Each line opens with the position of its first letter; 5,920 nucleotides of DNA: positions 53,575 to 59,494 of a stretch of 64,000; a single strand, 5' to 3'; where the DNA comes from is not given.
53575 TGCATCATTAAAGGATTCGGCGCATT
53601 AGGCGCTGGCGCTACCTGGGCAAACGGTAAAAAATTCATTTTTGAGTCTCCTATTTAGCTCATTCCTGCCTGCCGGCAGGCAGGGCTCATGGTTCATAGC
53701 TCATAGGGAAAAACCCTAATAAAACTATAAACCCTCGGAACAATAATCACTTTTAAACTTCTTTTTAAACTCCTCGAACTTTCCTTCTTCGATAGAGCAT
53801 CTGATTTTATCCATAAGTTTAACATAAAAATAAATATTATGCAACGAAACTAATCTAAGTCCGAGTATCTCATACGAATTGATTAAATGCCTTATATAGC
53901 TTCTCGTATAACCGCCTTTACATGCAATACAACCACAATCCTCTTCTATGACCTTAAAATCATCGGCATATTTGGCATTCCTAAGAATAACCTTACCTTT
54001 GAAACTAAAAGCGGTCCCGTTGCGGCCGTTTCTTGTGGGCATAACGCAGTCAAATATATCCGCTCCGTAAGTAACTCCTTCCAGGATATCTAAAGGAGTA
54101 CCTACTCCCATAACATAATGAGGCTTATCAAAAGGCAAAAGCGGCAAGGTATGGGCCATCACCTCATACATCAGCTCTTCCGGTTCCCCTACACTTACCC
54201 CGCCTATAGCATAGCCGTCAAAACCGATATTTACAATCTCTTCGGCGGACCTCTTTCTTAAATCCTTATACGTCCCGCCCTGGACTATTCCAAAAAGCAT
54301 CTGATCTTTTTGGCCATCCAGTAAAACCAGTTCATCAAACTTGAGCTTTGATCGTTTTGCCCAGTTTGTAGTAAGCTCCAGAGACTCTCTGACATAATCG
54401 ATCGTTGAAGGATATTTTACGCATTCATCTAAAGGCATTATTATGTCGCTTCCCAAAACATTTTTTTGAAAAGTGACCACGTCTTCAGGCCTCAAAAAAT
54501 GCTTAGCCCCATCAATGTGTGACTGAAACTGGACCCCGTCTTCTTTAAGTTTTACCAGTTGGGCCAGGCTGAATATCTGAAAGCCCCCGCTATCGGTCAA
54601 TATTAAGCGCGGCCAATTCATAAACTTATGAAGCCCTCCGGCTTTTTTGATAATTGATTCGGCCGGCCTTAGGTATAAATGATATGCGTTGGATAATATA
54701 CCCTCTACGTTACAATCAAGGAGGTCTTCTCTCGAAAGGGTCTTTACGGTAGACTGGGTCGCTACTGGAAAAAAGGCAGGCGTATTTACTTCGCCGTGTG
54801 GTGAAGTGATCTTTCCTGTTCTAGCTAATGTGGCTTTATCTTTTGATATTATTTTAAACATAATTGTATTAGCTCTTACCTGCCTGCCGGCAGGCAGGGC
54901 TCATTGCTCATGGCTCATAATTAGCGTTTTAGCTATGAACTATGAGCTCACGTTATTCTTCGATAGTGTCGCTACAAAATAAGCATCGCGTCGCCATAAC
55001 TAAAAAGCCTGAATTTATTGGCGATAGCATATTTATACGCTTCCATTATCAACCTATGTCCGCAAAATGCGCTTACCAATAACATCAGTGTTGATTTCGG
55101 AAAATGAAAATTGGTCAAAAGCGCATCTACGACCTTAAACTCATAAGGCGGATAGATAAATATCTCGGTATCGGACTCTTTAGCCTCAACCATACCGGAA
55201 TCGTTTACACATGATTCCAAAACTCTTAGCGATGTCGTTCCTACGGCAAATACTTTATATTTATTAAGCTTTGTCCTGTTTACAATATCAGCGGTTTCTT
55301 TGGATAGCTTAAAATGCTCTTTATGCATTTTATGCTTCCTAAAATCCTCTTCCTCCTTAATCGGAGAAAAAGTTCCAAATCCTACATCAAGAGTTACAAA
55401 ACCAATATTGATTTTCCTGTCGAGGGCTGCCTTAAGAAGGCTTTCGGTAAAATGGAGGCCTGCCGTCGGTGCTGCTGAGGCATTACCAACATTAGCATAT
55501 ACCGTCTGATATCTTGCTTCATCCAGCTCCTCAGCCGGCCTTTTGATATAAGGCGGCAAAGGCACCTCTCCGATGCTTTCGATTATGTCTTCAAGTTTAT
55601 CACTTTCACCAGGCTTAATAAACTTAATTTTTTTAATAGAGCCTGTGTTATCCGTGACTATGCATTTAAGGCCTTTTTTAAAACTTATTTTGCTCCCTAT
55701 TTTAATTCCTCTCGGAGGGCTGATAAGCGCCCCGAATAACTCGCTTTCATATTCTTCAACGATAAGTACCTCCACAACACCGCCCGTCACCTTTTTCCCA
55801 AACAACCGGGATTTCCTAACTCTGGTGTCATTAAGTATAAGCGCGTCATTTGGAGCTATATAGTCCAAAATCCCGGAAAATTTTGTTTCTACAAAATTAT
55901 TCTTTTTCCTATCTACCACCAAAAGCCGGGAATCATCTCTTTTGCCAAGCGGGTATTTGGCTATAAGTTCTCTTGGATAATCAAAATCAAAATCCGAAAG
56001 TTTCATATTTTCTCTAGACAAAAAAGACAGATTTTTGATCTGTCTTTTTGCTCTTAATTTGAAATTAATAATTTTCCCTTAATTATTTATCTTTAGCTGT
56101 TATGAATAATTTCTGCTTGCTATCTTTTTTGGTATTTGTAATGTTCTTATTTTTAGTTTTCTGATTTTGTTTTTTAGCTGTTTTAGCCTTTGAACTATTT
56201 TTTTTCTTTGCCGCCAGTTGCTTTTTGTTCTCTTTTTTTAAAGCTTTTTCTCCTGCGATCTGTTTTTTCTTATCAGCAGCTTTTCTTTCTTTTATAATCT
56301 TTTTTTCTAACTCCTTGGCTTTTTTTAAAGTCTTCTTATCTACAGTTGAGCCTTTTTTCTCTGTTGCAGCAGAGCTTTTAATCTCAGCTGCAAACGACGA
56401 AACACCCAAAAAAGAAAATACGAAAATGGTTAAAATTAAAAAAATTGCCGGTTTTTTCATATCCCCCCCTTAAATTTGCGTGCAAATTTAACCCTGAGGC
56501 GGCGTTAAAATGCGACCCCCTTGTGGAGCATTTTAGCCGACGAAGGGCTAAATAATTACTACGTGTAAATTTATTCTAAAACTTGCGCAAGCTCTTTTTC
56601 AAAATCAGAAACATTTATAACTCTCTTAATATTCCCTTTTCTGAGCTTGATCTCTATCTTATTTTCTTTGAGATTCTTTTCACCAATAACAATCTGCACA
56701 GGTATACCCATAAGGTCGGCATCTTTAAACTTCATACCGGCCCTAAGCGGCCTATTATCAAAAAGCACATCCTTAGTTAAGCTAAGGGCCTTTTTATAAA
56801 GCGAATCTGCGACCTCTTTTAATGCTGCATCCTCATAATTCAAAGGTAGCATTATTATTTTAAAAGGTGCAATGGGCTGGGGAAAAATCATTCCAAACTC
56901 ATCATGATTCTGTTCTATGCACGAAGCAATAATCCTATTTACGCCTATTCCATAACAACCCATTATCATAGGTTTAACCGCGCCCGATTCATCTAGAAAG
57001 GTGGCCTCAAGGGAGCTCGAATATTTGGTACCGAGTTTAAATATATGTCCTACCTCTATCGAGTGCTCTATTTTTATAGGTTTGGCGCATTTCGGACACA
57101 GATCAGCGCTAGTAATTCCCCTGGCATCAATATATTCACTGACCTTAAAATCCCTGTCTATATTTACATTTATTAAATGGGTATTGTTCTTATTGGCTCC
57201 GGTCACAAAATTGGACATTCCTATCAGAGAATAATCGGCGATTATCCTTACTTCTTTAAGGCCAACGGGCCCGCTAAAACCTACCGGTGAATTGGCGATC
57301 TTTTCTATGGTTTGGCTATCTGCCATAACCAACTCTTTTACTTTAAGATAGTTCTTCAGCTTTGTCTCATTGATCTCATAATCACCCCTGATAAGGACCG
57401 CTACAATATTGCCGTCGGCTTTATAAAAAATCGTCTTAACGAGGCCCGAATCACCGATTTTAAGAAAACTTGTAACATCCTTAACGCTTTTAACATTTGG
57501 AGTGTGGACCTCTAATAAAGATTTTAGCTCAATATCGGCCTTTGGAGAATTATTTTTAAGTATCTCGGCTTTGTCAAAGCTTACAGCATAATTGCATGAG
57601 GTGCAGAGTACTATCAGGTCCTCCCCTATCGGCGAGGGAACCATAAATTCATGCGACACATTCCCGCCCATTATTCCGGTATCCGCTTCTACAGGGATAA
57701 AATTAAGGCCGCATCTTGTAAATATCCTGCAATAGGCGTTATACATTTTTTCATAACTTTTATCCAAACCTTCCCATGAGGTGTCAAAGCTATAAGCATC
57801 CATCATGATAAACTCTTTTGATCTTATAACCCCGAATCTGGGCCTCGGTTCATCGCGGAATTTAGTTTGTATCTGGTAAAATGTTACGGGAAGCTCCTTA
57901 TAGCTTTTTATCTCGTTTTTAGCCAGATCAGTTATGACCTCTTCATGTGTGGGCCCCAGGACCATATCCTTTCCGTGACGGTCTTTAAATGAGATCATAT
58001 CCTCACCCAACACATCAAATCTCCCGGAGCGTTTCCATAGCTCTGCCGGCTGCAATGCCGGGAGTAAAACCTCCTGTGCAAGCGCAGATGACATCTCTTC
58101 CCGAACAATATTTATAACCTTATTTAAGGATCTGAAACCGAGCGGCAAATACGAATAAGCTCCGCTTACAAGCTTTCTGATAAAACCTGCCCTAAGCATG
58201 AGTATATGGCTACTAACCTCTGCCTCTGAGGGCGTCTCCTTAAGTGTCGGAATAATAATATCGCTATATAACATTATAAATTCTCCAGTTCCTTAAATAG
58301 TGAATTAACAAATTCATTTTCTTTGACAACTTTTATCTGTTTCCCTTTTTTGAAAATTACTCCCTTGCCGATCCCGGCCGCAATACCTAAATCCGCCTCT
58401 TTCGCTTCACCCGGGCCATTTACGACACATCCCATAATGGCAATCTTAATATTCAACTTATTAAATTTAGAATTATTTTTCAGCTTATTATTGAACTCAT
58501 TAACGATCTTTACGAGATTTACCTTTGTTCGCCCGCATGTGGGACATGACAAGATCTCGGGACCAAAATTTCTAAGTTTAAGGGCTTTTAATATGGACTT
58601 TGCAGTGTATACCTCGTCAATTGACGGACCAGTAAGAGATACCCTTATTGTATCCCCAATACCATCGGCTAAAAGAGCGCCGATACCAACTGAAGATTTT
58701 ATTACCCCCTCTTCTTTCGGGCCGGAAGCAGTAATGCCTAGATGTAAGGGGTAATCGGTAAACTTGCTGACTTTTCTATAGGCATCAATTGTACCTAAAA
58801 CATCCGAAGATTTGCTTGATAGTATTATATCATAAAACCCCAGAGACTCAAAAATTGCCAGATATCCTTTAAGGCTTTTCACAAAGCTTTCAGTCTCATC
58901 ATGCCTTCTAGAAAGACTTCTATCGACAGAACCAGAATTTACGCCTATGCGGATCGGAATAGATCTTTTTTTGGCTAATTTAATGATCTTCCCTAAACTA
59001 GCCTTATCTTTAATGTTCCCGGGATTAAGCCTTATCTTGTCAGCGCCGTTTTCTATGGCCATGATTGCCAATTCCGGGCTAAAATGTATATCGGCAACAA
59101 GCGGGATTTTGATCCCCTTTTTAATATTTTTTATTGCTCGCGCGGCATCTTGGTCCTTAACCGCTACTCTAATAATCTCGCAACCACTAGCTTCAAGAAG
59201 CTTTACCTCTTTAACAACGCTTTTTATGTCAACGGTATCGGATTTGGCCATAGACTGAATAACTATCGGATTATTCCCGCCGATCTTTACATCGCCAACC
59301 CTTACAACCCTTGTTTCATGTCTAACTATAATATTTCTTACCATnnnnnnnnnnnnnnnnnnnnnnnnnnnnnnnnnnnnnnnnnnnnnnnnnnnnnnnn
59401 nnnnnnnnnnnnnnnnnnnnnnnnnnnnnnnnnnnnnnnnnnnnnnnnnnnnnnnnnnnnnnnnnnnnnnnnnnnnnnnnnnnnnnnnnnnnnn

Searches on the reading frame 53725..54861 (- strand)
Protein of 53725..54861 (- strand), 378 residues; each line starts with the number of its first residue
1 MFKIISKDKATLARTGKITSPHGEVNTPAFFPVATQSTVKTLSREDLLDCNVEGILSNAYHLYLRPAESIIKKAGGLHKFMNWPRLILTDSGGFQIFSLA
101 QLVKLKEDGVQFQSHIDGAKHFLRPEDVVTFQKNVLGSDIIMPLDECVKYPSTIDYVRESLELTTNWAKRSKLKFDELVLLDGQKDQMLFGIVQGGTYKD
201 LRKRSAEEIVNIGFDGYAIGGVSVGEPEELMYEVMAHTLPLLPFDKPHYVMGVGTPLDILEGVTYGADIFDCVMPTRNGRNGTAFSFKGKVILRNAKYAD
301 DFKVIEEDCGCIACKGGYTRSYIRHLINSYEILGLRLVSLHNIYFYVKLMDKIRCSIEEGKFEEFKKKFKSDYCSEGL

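Call 45: search_protein_families(library=pfam, proteins=[window:53725-54861:-], max_evalue=0.0001)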
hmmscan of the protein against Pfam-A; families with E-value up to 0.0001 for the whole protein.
window:53725-54861:- (378 aa): 1 family
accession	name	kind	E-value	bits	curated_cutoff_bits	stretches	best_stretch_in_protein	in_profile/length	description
PF01702.25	TGT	-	3.9e-151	503.6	26.3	1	13-373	3-355/357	Queuine tRNA-ribosyltransferase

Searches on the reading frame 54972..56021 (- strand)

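Call 45: search_protein_families(library=pfam, proteins=[window:54972-56021:-], max_evalue=0.0001)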
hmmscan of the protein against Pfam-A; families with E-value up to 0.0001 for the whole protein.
window:54972-56021:- (349 aa): 1 family
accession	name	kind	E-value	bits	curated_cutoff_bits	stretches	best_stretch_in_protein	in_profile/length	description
PF02547.20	Queuosine_synth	-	2.7e-116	388.6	25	1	8-348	1-322/322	Queuosine biosynthesis protein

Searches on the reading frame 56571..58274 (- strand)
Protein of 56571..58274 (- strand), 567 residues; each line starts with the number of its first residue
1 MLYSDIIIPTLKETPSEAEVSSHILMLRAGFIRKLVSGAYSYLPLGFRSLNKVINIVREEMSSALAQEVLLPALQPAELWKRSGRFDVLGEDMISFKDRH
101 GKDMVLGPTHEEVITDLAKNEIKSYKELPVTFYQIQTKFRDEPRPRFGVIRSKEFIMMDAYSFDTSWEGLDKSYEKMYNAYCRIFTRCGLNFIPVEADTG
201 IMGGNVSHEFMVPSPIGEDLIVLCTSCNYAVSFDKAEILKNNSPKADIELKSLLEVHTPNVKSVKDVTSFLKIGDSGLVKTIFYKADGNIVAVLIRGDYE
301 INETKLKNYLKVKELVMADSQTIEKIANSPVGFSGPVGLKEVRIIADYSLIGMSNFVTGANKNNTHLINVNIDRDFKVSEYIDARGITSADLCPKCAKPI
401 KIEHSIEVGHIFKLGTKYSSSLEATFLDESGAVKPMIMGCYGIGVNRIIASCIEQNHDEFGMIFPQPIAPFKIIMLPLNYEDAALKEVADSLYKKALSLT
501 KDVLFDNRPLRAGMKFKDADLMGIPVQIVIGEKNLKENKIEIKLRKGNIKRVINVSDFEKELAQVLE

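Call 45: search_protein_families(library=pfam, proteins=[window:56571-58274:-], max_evalue=0.0001)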
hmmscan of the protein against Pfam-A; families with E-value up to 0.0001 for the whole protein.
window:56571-58274:- (567 aa): 3 families
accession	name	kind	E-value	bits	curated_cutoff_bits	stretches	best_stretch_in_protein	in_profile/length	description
PF00587.30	tRNA-synt_2b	-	9.7e-32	110.9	29.3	1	96-456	3-179/179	tRNA synthetase class II core domain (G, H, P, S and T)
PF04073.20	tRNA_edit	-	2.3e-23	83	25.5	1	258-372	1-118/123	Aminoacyl-tRNA editing domain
PF03129.25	HGTP_anticodon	-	1.3e-12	48.1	21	1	474-563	3-92/94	Anticodon binding domain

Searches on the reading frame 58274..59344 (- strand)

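Call 91: search_protein_families(library=pfam, proteins=[window:58274-59344:-], max_evalue=0.0001)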
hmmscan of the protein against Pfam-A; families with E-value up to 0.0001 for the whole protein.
window:58274-59344:- (356 aa): 1 family
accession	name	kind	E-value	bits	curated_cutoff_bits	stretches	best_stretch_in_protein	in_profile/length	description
PF04551.19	GcpE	-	1.4e-133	445.6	32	1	11-354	1-342/343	GcpE protein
